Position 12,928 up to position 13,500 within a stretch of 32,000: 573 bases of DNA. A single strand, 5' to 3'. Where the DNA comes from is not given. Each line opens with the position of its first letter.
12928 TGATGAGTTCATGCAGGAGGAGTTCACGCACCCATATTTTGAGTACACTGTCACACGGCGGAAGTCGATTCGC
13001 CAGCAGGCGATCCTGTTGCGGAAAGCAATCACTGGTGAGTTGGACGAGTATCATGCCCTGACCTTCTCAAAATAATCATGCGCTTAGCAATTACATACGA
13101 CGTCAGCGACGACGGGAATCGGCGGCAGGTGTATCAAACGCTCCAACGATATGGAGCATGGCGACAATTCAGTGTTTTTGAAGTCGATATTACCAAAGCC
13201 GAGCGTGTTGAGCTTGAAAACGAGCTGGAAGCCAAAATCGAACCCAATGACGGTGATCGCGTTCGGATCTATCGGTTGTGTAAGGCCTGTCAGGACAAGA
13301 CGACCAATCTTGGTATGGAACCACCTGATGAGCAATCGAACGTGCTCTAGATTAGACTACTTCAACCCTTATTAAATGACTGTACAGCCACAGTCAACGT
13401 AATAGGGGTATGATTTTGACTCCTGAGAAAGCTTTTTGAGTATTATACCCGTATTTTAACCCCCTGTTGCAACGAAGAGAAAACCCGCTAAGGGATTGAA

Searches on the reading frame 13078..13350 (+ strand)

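Call 97: search_protein_families(library=pfam, proteins=[window:13078-13350:+], max_evalue=0.01)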
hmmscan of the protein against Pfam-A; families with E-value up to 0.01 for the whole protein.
window:13078-13350:+ (90 aa): 1 family
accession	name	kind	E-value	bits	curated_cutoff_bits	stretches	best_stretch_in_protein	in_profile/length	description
PF09827.14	CRISPR_Cas2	-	9.5e-21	74.2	23.8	1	1-74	1-73/74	CRISPR associated protein Cas2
